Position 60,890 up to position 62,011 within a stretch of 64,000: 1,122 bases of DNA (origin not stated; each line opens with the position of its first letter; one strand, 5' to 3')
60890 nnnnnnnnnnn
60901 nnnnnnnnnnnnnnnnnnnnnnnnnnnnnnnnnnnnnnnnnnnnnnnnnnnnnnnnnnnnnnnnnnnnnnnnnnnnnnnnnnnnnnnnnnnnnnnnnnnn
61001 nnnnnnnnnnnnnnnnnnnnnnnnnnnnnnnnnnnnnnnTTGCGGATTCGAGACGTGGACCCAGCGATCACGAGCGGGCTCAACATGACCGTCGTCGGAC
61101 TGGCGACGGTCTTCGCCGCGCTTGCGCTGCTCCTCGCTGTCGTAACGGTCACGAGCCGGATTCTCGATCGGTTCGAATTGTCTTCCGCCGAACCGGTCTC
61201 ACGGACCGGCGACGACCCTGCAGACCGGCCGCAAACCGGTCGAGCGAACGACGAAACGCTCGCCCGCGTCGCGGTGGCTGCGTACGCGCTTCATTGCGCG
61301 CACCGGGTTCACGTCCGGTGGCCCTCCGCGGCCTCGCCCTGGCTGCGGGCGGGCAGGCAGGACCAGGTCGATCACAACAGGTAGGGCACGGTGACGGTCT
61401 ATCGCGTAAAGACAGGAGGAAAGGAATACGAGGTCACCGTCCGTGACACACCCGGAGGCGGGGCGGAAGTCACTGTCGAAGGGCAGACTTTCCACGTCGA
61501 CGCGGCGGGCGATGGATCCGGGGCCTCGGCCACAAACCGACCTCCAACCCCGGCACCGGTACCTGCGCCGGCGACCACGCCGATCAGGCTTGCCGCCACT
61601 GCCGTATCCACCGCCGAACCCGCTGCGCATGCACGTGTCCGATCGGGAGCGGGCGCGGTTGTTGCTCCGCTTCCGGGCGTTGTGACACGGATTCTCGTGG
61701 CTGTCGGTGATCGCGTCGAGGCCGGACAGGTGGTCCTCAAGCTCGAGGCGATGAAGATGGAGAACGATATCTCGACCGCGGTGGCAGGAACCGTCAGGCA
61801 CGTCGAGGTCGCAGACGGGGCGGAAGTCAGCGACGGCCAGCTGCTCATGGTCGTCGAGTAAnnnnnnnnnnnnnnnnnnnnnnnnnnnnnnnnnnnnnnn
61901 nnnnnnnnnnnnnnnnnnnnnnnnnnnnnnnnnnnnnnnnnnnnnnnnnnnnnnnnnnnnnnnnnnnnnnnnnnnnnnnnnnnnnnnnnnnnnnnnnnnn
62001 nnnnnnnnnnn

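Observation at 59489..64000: Complete Na+-translocating methylmalonyl-CoA decarboxylase operon (mmdA, delta, mmdC, mmdB) directly upstream of methylmalonyl-CoA mutase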

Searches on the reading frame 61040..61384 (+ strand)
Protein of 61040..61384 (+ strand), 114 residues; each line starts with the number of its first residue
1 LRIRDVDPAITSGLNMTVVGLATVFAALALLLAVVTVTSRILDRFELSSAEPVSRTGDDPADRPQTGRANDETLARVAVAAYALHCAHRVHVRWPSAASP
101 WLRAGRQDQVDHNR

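Call 4: search_protein_families(library=pfam, proteins=[window:61040-61384:+])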
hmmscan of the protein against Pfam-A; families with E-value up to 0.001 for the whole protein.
window:61040-61384:+ (114 aa): 1 family
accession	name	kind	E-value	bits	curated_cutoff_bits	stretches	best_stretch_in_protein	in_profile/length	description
PF04277.18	OAD_gamma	-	2.7e-09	38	27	1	13-82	3-72/76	Oxaloacetate decarboxylase, gamma chain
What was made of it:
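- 61085..61384 (+): delta subunit: OadG-like single-pass membrane anchor, 99 aa (alternative TTG start at 61040 gives 114 aa). PF04277 38 bits, above the cut-off of 27 (call 4).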

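Call 5: search_protein_families(library=ncbifam, proteins=[window:61040-61384:+])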
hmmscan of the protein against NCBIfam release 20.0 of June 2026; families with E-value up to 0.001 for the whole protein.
window:61040-61384:+ (114 aa): 1 family
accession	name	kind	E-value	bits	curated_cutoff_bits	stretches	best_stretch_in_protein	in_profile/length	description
TIGR01195.1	oadG_fam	subfamily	3.8e-07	30.6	36.05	1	12-85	6-77/84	sodium pump decarboxylases, gamma subunit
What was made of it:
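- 61085..61384 (+): TIGR01195 30.6 bits, below the cut-off of 36.05 (call 5).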

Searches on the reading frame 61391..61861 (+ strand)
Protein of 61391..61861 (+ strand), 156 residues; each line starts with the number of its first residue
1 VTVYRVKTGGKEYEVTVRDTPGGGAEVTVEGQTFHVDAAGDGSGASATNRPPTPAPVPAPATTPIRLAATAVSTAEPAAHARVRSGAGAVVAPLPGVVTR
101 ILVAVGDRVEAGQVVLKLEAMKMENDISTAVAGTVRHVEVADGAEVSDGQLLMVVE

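Call 4: search_protein_families(library=pfam, proteins=[window:61391-61861:+])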
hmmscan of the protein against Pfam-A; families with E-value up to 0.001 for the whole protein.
window:61391-61861:+ (156 aa): 4 families
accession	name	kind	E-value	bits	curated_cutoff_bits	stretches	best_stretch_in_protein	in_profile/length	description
PF00364.28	Biotin_lipoyl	-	3.8e-17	62.3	22.1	1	90-154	3-72/73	Biotin-requiring enzyme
PF13533.13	Biotin_lipoyl_2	-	3.1e-09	36.9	29.8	1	92-118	5-31/32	Biotin-lipoyl like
PF13375.12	RnfC_N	-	0.00029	21.3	25.6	1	96-148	39-90/101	RnfC Barrel sandwich hybrid domain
PF16576.10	HlyD_D23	-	0.00049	19.9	30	0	88-120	109-141/214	Barrel-sandwich domain of CusB or HlyD membrane-fusion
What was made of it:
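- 61391..61861 (+): gamma subunit: small biotin carboxyl carrier protein (MmdC/1.3S-like), 156 aa, biotinyl-Lys122 in EAMKM. PF00364 E 3.8e-17 (call 4).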

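Call 5: search_protein_families(library=ncbifam, proteins=[window:61391-61861:+])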
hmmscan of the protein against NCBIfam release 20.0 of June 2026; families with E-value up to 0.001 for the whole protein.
window:61391-61861:+ (156 aa): 23 families
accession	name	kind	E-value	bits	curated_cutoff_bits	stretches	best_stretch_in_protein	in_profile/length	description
NF004173.0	PRK05641.1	equivalog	2.3e-29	102.9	199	1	6-153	6-150/153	putative acetyl-CoA carboxylase biotin carboxyl carrier protein subunit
NF005117.0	PRK06549.1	equivalog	6.5e-23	81.8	159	1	27-154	7-128/130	acetyl-CoA carboxylase biotin carboxyl carrier protein subunit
NF006761.0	PRK09282.1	domain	2.6e-20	72.5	402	1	25-156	467-590/591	pyruvate carboxylase subunit B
NF010643.0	PRK14040.1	subfamily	1.5e-18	66.6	892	1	25-155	482-594/595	oxaloacetate decarboxylase subunit alpha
NF047903.1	MmDecMmdC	equivalog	3.5e-16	59.8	200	1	26-155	5-131/132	methylmalonyl-CoA decarboxylase subunit gamma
TIGR01108.1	oadA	equivalog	7e-16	57.8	756.5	1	68-152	498-582/582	sodium-extruding oxaloacetate decarboxylase subunit alpha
NF009554.0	PRK12999.1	equivalog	8.4e-16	57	965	1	70-156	1060-1146/1147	pyruvate carboxylase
TIGR01235.1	pyruv_carbox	equivalog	5.9e-15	53.9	1114.45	1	86-156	1073-1143/1143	pyruvate carboxylase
TIGR02712.1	urea_carbox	equivalog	1.3e-14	52.9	1303.85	1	73-156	1118-1201/1201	urea carboxylase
NF006079.0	PRK08225.1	equivalog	6.4e-14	51.8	95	1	90-156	4-70/70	acetyl-CoA carboxylase biotin carboxyl carrier protein subunit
TIGR00531.1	BCCP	equivalog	5.6e-13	49.6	115.2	1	27-156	23-155/156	acetyl-CoA carboxylase biotin carboxyl carrier protein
NF010645.0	PRK14042.1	equivalog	1.9e-11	43.4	1182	1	84-156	522-594/596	pyruvate carboxylase subunit B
NF008814.0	PRK11854.1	equivalog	1.1e-10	40.6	722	1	96-156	119-179/637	pyruvate dehydrogenase complex dihydrolipoyllysine-residue acetyltransferase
NF005457.0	PRK07051.1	equivalog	2.5e-10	40.4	87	1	101-156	24-79/80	acetyl-CoA carboxylase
NF004547.1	PRK05889.1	equivalog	3.5e-10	39.9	75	1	90-156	5-71/71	biotin/lipoyl-binding carrier protein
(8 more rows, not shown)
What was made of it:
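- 61391..61861 (+): PRK05641 aligns across residues 6-153 (call 5).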
